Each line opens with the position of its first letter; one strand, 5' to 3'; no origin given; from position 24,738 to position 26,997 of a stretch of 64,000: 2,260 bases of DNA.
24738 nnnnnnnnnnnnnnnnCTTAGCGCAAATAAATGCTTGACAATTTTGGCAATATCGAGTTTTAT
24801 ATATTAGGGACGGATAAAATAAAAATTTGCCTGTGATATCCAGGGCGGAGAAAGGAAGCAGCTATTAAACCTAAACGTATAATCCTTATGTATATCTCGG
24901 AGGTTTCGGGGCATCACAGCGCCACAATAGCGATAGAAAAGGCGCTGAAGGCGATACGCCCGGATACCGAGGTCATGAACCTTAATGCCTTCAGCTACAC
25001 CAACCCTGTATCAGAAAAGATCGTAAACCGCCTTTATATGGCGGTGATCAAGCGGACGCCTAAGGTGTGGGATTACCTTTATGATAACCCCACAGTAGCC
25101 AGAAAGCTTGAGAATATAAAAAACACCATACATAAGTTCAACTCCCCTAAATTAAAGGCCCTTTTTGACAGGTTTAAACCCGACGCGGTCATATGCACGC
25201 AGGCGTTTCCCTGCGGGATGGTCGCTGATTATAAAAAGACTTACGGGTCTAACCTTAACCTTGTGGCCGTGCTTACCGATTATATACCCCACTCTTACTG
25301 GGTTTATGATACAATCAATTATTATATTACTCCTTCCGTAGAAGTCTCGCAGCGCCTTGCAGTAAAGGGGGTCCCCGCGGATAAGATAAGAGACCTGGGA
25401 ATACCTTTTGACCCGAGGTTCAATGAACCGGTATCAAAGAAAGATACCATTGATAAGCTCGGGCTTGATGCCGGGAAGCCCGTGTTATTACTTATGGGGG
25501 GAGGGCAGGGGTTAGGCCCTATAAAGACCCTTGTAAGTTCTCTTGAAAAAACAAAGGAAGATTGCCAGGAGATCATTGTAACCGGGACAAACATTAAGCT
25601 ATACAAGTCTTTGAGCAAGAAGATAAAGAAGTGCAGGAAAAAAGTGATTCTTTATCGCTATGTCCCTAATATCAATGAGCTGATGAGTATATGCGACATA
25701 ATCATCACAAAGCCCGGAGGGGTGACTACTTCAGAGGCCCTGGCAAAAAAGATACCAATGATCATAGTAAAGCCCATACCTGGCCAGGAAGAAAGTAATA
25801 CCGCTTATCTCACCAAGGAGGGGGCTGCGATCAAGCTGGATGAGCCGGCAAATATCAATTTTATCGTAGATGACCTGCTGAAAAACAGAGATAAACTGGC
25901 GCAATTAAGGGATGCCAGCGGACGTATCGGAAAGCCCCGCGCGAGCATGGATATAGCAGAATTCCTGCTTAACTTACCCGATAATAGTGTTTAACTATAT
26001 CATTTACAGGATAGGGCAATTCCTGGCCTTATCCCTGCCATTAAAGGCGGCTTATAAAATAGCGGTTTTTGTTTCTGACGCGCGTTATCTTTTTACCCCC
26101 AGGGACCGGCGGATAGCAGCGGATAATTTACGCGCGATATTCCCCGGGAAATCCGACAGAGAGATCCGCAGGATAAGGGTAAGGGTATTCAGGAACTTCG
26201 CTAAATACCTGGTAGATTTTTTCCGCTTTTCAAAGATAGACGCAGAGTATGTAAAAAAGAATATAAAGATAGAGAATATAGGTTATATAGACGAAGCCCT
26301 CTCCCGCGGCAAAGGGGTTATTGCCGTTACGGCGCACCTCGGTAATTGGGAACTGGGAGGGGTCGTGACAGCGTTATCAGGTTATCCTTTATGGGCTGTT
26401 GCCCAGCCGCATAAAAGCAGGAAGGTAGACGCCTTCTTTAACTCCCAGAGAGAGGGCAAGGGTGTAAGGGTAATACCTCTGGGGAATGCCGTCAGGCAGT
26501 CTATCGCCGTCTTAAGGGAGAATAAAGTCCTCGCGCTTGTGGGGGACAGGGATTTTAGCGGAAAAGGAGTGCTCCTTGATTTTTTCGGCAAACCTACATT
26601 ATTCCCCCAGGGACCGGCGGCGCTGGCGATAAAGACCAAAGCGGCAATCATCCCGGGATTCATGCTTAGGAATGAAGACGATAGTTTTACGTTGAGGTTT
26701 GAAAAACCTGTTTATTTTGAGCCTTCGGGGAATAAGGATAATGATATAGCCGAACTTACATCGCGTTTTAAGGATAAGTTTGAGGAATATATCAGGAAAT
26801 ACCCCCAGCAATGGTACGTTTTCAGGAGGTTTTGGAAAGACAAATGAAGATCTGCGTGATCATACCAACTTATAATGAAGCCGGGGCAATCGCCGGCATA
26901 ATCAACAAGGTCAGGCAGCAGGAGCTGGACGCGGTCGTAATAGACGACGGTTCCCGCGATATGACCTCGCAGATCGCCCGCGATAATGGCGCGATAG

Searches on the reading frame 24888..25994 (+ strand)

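Call 67: search_protein_families(library=pfam, proteins=[window:24888-25994:+], max_evalue=0.001)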
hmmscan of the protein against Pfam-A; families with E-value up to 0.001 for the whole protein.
window:24888-25994:+ (368 aa): 4 families
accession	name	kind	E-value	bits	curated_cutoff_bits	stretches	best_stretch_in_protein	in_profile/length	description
PF06925.17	MGDG_synth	-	5.7e-24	85.5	25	1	9-173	1-168/169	Monogalactosyldiacylglycerol (MGDG) synthase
PF04101.22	Glyco_tran_28_C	-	3e-11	44.1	22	1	200-342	2-152/166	Glycosyltransferase family 28 C-terminal domain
PF00534.26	Glycos_transf_1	-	4.3e-09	36.6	26.4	1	189-342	7-167/172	Glycosyl transferases group 1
PF02350.25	Epimerase_2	-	0.00028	20.3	30.6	1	211-360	202-346/347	UDP-N-acetylglucosamine 2-epimerase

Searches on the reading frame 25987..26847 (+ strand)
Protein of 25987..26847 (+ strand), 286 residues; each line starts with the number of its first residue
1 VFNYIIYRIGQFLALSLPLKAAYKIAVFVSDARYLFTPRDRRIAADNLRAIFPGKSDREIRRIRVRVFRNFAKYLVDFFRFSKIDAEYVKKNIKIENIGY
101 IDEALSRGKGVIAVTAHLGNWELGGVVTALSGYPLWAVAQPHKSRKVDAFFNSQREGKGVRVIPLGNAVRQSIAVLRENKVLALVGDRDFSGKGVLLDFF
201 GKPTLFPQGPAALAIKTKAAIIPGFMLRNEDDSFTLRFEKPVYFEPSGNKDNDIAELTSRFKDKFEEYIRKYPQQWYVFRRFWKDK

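Call 67: search_protein_families(library=pfam, proteins=[window:25987-26847:+], max_evalue=0.001)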
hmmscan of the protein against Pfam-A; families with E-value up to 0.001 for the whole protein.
window:25987-26847:+ (286 aa): 1 family
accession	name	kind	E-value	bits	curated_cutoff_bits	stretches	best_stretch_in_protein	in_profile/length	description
PF03279.18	Lip_A_acyltrans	-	4.6e-52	177.5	22.3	1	6-284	18-294/295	Bacterial lipid A biosynthesis acyltransferase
